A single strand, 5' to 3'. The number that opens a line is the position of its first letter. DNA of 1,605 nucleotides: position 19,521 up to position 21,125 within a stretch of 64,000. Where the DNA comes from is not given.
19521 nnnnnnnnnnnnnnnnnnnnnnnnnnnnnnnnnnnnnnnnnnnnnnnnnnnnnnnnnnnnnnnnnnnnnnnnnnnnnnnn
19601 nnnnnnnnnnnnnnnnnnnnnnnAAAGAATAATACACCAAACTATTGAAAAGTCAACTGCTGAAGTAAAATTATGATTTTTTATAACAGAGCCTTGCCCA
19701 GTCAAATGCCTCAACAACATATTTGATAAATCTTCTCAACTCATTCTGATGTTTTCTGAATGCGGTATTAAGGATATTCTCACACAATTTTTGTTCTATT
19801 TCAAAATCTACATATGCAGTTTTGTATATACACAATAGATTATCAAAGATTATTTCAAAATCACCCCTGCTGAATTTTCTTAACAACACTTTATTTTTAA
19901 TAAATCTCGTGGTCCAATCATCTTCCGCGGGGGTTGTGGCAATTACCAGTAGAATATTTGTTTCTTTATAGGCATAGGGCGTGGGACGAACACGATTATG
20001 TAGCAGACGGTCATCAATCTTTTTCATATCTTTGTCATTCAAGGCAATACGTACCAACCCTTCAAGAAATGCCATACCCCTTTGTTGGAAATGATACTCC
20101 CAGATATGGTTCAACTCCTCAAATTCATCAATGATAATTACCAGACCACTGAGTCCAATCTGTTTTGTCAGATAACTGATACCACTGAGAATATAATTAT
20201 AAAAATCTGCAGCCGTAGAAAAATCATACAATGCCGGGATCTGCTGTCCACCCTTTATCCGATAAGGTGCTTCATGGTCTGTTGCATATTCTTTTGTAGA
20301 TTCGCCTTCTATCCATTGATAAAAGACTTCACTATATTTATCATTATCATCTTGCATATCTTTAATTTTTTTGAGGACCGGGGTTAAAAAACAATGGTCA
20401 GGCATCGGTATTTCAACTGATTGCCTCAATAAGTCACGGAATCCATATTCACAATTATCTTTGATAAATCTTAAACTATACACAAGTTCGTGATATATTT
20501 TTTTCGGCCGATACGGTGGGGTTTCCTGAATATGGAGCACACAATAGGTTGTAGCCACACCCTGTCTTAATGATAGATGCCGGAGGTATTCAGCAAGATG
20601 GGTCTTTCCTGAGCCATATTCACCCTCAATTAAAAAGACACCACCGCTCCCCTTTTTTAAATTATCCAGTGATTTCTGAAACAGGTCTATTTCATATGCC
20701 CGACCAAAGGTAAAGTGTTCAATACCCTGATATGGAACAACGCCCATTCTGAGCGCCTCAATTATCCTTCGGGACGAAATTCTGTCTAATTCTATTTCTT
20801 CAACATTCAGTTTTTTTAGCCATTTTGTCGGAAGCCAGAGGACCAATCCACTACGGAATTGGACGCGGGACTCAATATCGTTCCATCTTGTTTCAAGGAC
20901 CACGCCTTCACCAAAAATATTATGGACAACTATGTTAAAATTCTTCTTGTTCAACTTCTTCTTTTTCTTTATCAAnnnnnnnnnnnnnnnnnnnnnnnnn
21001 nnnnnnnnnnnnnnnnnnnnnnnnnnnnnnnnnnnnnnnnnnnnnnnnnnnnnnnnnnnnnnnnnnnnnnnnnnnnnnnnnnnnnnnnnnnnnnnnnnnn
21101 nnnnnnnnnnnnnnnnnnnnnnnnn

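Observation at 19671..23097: Operon of a hypothetical protein and two overlapping paralogous P-loop NTPases with unusually long Walker A-to-Walker B spacing, family unassigned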

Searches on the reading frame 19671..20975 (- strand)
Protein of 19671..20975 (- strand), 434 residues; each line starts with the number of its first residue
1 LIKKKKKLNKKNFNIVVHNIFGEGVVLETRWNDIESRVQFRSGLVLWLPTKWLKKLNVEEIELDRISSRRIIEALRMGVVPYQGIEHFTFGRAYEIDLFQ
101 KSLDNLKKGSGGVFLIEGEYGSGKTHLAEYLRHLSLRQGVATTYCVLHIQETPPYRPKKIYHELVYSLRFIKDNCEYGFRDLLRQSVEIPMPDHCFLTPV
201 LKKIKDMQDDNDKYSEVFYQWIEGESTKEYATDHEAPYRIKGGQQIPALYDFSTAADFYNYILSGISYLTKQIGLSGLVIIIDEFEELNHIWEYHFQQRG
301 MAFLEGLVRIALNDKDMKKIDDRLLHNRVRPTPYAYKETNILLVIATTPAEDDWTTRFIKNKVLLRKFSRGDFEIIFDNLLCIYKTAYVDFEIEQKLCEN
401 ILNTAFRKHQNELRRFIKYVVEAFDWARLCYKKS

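Call 4: search_protein_families(library=pfam, proteins=[window:19671-20975:-], max_evalue=0.1)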
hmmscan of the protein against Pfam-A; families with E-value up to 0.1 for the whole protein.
window:19671-20975:- (434 aa): 9 families
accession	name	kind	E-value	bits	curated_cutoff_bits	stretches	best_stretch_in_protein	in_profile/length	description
PF10923.14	BrxC_BrxD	-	2e-28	99.9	22.2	2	67-173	5-114/414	BREX system ATP-binding protein BrxC/D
PF13191.12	AAA_16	-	1.8e-08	35.5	32.6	1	90-156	3-67/167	AAA ATPase domain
PF13401.12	AAA_22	-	4.4e-05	24.2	27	1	110-168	4-58/130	AAA domain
PF02367.23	TsaE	-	0.00038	20.8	26.6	1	105-186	16-95/128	Threonylcarbamoyl adenosine biosynthesis protein TsaE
PF24883.2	NPHP3_N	-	0.0041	17.8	24.8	1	108-188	19-99/164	Nephrocystin 3, N-terminal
PF14532.12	Sigma54_activ_2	-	0.0072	17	25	1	90-137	1-47/138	Sigma-54 interaction domain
PF20720.3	nSTAND3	-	0.0097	16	27.2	1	97-145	5-51/155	Novel STAND NTPase 3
PF01695.23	IstB_IS21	-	0.022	14.7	24.1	1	62-146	40-127/238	IstB-like ATP binding protein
PF07693.20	KAP_NTPase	-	0.022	14.5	20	1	97-134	6-43/293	KAP family P-loop domain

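Call 5: search_protein_families(library=ncbifam, proteins=[window:19671-20975:-], max_evalue=0.1)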
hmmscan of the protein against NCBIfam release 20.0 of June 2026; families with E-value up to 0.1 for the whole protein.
window:19671-20975:- (434 aa): 4 families
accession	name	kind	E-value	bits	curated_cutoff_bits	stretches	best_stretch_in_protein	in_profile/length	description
NF033438.1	BREX_BrxD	equivalog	8.6e-25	87.7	350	2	67-184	4-120/423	BREX system ATP-binding protein BrxD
NF038214.1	IS21_help_AAA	equivalog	0.0077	15.9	200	1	112-146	91-125/232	IS21-like element helper ATPase IstB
TIGR00150.1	T6A_YjeE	equivalog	0.0093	15.8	60.1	1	110-181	21-91/135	tRNA (adenosine(37)-N6)-threonylcarbamoyltransferase complex ATPase subunit type 1 TsaE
TIGR03420.1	DnaA_homol_Hda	equivalog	0.046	13.2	194.8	1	84-146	13-73/226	DnaA regulatory inactivator Hda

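Call 6: search_protein_families(library=padloc, proteins=[window:19671-20975:-], max_evalue=0.1)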
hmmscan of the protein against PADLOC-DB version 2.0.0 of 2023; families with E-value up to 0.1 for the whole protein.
window:19671-20975:- (434 aa): 5 families
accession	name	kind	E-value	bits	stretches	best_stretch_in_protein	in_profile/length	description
PDLC02494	BrxD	-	7.1e-25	86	2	66-183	7-123/440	BrxD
PDLC03959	SngB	-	6.3e-18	63.1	2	67-142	10-85/439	-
PDLC02361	PifA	-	0.0015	15.2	1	101-149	30-77/720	PifA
PDLC01767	Cas3e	-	0.011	12.3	1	85-143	180-233/680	-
PDLC02489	BrxC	-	0.012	11.7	1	98-134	56-92/1146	BrxC-PglY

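Call 26: find_homologous_proteins(query=window:19671-20975:-, max_evalue=0.00001)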
Query window:19671-20975:- (434 aa): 256 proteins with E <= 0.00001 among 8000 candidates; the best 120 are listed.
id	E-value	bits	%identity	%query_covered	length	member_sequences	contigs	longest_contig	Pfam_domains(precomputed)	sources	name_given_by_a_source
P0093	7.0e-286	966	96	100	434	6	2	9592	PF10923.15,PF13191.13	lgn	-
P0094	3.2e-258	875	87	97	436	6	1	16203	PF10923.15,PF13191.13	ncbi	ncbi:MAG: BREX system ATP-binding domain-containing protein [bacterium]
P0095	7.7e-251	850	83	100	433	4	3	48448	PF10923.15,PF13191.13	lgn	-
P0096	1.1e-234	797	78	98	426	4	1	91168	PF10923.15,PF13191.13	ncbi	ncbi:MAG: BREX system ATP-binding domain-containing protein [bacterium]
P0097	9.6e-223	758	74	99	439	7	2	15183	PF10923.15,PF13191.13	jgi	jgi:hypothetical protein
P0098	8.3e-221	751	75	98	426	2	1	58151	PF10923.15,PF13191.13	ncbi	-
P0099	2.4e-217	740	74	97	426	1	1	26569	PF10923.15,PF13191.13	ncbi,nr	ncbi:MAG: ATP-binding protein [candidate division WOR-3 bacterium]|nr:ATP-binding protein [candidate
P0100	1.3e-216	738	73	98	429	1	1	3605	PF10923.15,PF13191.13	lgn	-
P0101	5.7e-216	735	72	97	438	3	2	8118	PF10923.15,PF13191.13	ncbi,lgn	-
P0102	1.5e-214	731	74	98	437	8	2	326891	PF10923.15,PF13191.13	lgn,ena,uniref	uniref:ATP-binding protein n=1 Tax=candidate division WOR-3 bacterium TaxID=2052148 RepID=A0A7V0Z4I2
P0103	3.0e-214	730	74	97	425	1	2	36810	PF10923.15,PF13191.13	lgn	-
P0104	1.6e-212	724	71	98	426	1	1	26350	PF10923.15,PF13191.13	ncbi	-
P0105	1.7e-207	708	69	98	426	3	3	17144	PF10923.15,PF13191.13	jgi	-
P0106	1.5e-205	701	69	98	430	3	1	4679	PF10923.15,PF13191.13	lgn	-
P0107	4.0e-205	700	68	98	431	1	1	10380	PF10923.15,PF13191.13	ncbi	-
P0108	1.8e-202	691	69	97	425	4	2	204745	PF10923.15,PF13191.13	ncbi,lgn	ncbi:MAG: BREX system ATP-binding domain-containing protein [candidate division WOR-3 bacterium]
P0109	1.4e-199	681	67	97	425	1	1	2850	PF10923.15,PF13191.13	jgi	jgi:hypothetical protein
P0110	6.6e-199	679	67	98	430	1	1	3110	PF10923.15,PF13191.13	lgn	-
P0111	6.9e-192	656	66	97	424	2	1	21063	PF10923.15,PF13191.13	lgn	-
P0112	9.5e-180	616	62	97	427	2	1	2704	PF10923.15,PF13191.13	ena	-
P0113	5.2e-175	600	62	97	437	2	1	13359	PF10923.15,PF13191.13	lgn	-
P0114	2.4e-173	595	61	97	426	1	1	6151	PF10923.15,PF13191.13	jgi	-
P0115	3.6e-173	594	59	98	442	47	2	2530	PF10923.15,PF13191.13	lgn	-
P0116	1.3e-172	593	59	97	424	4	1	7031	PF10923.15,PF13191.13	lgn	-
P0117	9.8e-172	590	60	96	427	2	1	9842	PF10923.15,PF13191.13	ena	-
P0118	1.2e-171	589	60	96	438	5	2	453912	PF10923.15,PF13191.13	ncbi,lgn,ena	ncbi:MAG TPA: BREX system ATP-binding domain-containing protein [bacterium]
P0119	1.8e-171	589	59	97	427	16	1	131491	PF10923.15,PF13191.13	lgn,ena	-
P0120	2.7e-171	588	59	97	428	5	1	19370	PF10923.15,PF13191.13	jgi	jgi:hypothetical protein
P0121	2.1e-170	585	58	96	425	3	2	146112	PF10923.15,PF13191.13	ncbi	-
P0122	3.8e-170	584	60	97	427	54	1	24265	PF10923.15,PF13191.13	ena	-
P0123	1.2e-169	583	59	97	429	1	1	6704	PF10923.15,PF13191.13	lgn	-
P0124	8.6e-169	580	60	97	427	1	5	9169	PF10923.15,PF13191.13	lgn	-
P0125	4.0e-168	578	58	97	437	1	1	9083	PF10923.15,PF13191.13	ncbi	-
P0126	2.8e-167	575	59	97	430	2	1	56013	PF10923.15,PF13191.13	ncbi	-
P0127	7.0e-167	574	59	96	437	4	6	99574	PF10923.15,PF13191.13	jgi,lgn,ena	-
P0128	3.0e-166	572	59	96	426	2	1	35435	PF10923.15,PF13191.13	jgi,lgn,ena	-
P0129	4.2e-165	568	60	97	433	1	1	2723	PF10923.15,PF13191.13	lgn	-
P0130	4.8e-165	568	57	97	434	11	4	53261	PF10923.15,PF13191.13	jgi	-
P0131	7.0e-165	567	57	98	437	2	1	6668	PF10923.15,PF13191.13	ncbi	-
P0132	3.2e-164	565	58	97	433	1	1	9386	PF10923.15,PF13191.13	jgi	jgi:hypothetical protein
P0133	7.2e-164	564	56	98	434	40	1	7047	PF10923.15,PF13191.13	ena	-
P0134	1.1e-163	563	57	97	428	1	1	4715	PF10923.15,PF13191.13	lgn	-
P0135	7.4e-163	560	56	96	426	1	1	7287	PF10923.15,PF13191.13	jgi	jgi:hypothetical protein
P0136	1.9e-162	559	57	97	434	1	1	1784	PF10923.15,PF13191.13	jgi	jgi:hypothetical protein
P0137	3.8e-162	558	57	98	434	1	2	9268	PF10923.15,PF13191.13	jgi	jgi:hypothetical protein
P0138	1.3e-161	556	57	97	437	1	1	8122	PF10923.15,PF13191.13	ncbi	-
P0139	1.4e-161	556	56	96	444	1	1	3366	PF10923.15,PF13191.13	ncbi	-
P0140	1.0e-160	553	57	96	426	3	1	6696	PF10923.15,PF13191.13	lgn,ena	-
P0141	6.2e-160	551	55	97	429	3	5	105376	PF10923.15,PF13191.13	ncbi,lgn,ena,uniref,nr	ncbi:hypothetical protein AMJ83_06525 [candidate division WOR_3 bacterium SM23_42]|uniref:Uncharacte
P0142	2.5e-159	549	55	99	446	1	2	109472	PF10923.15,PF13191.13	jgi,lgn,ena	-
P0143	4.2e-159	548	55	96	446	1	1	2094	PF10923.15,PF13191.13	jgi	jgi:hypothetical protein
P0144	8.2e-159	547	56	97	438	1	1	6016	PF10923.15,PF13191.13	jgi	jgi:hypothetical protein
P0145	8.4e-159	547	56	96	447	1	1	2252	PF10923.15,PF13191.13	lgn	-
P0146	2.2e-158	546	54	97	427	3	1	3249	PF10923.15,PF13191.13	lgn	-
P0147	2.5e-158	546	54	97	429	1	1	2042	PF10923.15,PF13191.13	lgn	-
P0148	2.8e-158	545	54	97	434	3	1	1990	PF10923.15,PF13191.13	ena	-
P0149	3.3e-158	545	53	98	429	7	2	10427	PF10923.15,PF13191.13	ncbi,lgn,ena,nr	ncbi:DUF2791 family P-loop domain-containing protein [candidate division WOR-3 bacterium]|nr:DUF2791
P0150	3.3e-158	545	56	97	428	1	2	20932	PF10923.15,PF13191.13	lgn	-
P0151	3.9e-158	545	56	97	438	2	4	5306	PF10923.15,PF13191.13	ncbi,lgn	-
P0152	4.5e-158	545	56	97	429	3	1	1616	PF10923.15,PF13191.13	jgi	jgi:hypothetical protein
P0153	9.3e-158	544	57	97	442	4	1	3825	PF10923.15,PF13191.13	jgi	jgi:hypothetical protein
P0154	1.8e-157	543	54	97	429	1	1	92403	PF10923.15,PF13191.13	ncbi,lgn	-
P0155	2.1e-157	542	55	97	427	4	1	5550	PF10923.15,PF13191.13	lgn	-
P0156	2.7e-157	542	56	96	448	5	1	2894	PF10923.15,PF13191.13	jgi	jgi:hypothetical protein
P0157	4.0e-157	542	55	97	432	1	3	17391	PF10923.15,PF13191.13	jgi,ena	jgi:hypothetical protein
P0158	9.3e-157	540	55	96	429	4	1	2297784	PF10923.15,PF13191.13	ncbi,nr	ncbi:MAG: DUF2791 family P-loop domain-containing protein [candidate division WOR-3 bacterium]|nr:MA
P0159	1.0e-156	540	56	97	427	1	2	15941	PF10923.15,PF13191.13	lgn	-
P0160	1.1e-156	540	54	97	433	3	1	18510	PF10923.15,PF13191.13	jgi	jgi:hypothetical protein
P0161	2.0e-156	539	54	96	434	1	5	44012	PF10923.15,PF13191.13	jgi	jgi:hypothetical protein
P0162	2.1e-156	539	56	97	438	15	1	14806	PF10923.15,PF13191.13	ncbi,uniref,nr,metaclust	ncbi:hypothetical protein AMJ87_06215 [candidate division WOR_3 bacterium SM23_60]|uniref:Orc1-like 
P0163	3.9e-156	538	55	97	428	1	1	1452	PF10923.15,PF13191.13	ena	-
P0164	2.3e-155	536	54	97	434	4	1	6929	PF10923.15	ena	-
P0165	3.8e-155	535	55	97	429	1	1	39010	PF10923.15,PF13191.13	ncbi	-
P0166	8.4e-155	534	54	97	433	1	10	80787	PF10923.15,PF13191.13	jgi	jgi:hypothetical protein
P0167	1.5e-154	533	54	96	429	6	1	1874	PF10923.15,PF13191.13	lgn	-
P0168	1.6e-154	533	53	97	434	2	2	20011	PF10923.15,PF13191.13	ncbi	-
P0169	2.3e-154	532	53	98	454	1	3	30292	PF10923.15,PF13191.13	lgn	-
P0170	2.5e-154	532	53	96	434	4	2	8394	PF10923.15,PF13191.13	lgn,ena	-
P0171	7.6e-154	531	53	97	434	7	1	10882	PF10923.15,PF13191.13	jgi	-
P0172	7.7e-154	531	55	97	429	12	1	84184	PF10923.15,PF13191.13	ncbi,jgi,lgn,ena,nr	ncbi:MAG: ATP-binding protein [candidate division WOR-3 bacterium]|nr:ATP-binding protein [candidate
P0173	1.1e-153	530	53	97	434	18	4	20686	PF10923.15,PF13191.13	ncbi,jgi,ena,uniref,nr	ncbi:hypothetical protein AMJ74_01770 [candidate division WOR_3 bacterium SM1_77]|jgi:hypothetical p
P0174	3.4e-153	529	54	97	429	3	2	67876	PF10923.15,PF13191.13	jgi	-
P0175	4.8e-153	528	54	97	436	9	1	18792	PF10923.15,PF13191.13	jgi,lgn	jgi:hypothetical protein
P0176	7.9e-153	527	55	97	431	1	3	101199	PF10923.15,PF13191.13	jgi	jgi:hypothetical protein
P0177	8.0e-153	527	54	96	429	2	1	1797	PF10923.15,PF13191.13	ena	-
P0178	3.1e-152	525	55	96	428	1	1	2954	PF10923.15,PF13191.13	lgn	-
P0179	5.2e-152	525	53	96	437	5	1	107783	PF10923.15,PF13191.13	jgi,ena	-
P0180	2.5e-151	522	54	97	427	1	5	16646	PF10923.15,PF13191.13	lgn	-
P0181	2.9e-151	522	64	81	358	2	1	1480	PF10923.15,PF13191.13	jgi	jgi:hypothetical protein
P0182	4.4e-151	522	54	96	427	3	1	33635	PF10923.15,PF13191.13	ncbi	-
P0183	5.8e-151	521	52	97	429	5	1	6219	PF10923.15,PF13191.13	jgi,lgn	-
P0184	3.7e-150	519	54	96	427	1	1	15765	PF10923.15,PF13191.13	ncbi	-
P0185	1.3e-149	517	52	99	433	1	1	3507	PF10923.15,PF13191.13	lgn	-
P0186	2.2e-146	506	53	97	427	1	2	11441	PF10923.15,PF13191.13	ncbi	-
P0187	1.4e-145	503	61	82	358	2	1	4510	PF10923.15,PF13191.13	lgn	-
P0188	3.2e-145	502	55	92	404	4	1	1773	PF10923.15,PF13191.13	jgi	jgi:hypothetical protein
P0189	7.9e-144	498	53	91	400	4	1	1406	PF10923.15,PF13191.13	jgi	jgi:hypothetical protein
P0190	4.6e-143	495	50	97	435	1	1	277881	PF10923.15,PF13191.13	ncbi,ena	-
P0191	1.1e-138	481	60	82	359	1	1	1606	PF10923.15,PF13191.13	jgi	jgi:hypothetical protein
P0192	3.3e-135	469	50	95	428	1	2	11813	PF10923.15,PF13191.13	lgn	-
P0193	4.1e-135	469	51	95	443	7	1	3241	PF10923.15,PF13191.13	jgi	jgi:hypothetical protein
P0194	5.5e-135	469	49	95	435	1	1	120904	PF10923.15,PF13191.13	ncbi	-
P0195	8.1e-135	468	53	86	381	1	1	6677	PF10923.15,PF13191.13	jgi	jgi:hypothetical protein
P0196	4.8e-131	456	50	95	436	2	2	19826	PF10923.15,PF13191.13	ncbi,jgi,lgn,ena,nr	ncbi:MAG: ATP-binding protein [candidate division WOR-3 bacterium]|nr:ATP-binding protein [candidate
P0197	3.6e-130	453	50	95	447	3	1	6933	PF10923.15,PF13191.13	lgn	-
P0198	1.2e-129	451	50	95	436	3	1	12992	PF10923.15,PF13191.13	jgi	jgi:hypothetical protein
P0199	4.2e-129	449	50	97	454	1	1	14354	PF10923.15,PF13191.13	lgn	-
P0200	5.9e-129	449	47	95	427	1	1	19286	PF10923.15,PF13191.13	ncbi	-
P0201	9.8e-129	448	49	95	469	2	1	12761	PF10923.15,PF13191.13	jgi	jgi:hypothetical protein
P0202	4.5e-128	446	63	68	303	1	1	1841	PF10923.15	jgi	-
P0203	1.2e-127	444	49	95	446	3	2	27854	PF10923.15,PF13191.13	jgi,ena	-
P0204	3.1e-127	443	47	96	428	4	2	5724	PF10923.15,PF13191.13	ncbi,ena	-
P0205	1.7e-125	437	47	98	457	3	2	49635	PF10923.15,PF13191.13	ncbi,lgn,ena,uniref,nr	ncbi:hypothetical protein CH330_08190 [candidate division WOR-3 bacterium JGI_Cruoil_03_51_56]|unire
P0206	2.4e-125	437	47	96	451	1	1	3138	PF10923.15,PF13191.13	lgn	-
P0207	1.7e-124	434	47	98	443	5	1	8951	PF10923.15,PF13191.13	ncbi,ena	-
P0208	2.6e-124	433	45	96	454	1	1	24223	PF10923.15,PF13191.13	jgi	jgi:hypothetical protein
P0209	6.2e-124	432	48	96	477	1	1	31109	PF10923.15,PF13191.13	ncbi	-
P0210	1.1e-123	431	45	97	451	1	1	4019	PF10923.15,PF13191.13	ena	-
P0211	2.0e-123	430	47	96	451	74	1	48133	PF10923.15,PF13191.13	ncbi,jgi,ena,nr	ncbi:MAG TPA: BREX system ATP-binding domain-containing protein [bacterium]|nr:BREX system ATP-bindi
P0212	3.3e-123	430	46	96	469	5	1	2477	PF10923.15,PF13191.13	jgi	jgi:hypothetical protein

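Call 60: search_solved_structures(query=A5, max_evalue=1)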
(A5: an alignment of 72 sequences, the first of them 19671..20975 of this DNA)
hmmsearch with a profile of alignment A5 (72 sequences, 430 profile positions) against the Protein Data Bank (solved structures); distinct sequences matched with E-value up to 1: 12.
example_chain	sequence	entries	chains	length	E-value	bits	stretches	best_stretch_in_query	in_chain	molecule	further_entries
7zhf_A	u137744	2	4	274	0.0087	18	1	94-156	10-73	GTPase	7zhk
5u1b_A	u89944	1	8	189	0.073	14.9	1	310-418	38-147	MtrE protein,Ferritin chimera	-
3bve_A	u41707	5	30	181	0.084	14.7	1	333-418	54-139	Ferritin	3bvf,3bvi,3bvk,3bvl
3egm_A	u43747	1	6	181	0.085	14.7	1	334-418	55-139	Ferritin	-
25ho_A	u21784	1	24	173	0.1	14.4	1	335-418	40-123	Bacterial non-heme ferritin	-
5u1a_A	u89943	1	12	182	0.26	13.1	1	356-418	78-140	Ferritin,MtrE protein chimera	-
2kjq_A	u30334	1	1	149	0.43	12.4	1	97-139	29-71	DnaA-related protein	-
5ftb_A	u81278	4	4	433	0.43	12.4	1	92-137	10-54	TPR DOMAIN PROTEIN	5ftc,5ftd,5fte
5fhd_A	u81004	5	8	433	0.43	12.4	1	92-137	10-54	Uncharacterized protein | ATP-dependent DNA helicase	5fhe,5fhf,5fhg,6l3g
5ftf_A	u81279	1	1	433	0.44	12.3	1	92-137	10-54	TPR DOMAIN PROTEIN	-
8w3g_F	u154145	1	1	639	0.81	11.5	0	340-417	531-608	Prefusion-stabilized RSV F protein UFCR1(1TD0)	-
6c2u_A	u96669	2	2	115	0.82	11.4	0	96-137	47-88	phosphate-loop protein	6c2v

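Call 71: predict_structure(alignment_id=A5)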
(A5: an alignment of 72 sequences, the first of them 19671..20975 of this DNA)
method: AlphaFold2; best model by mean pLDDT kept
length: 434 residues; sequences in the alignment: 72
mean_pLDDT: 85.7   pTM: 0.81
mean pLDDT of the five models: 85.7, 84.7, 84.3, 83.0, 82.4
residues with pLDDT >= 90: 226; 70-90: 165; 50-70: 29; < 50: 14
segments of 3 or more residues with pLDDT < 50: 1-13
pLDDT, mean of each block of 10 residues (from residue 1): 34 67 82 86 82 73 84 87 73 87 94 92 88 92 95 93 97 91 95 92 80 76 81 73 72 84 97 96 93 92 94 93 80 91 93 76 88 87 92 92 94 91 93 65
secondary structure, 60 per line:
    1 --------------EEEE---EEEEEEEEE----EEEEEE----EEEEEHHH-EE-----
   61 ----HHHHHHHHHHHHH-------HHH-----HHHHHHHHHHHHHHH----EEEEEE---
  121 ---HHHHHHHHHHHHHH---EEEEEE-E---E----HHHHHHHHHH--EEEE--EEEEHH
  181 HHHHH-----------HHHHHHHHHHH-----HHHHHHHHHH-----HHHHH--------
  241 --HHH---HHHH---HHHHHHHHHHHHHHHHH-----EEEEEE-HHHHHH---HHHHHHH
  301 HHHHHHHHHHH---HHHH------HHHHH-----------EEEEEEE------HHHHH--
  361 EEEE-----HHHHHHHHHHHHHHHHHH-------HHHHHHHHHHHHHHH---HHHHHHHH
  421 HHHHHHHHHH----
elements in order: E15-18 E22-30 E35-40 E45-49 H65-77 H93-107 E112-117 H124-137 E141-146 H157-166 E169-172 E175-178 H179-185 H197-207 H213-222 H228-232 H249-252 H256-272 E278-283 H285-290 H294-311 H315-318 H325-329 E341-347 H354-358 E361-364 H370-387 H395-409 H413-430
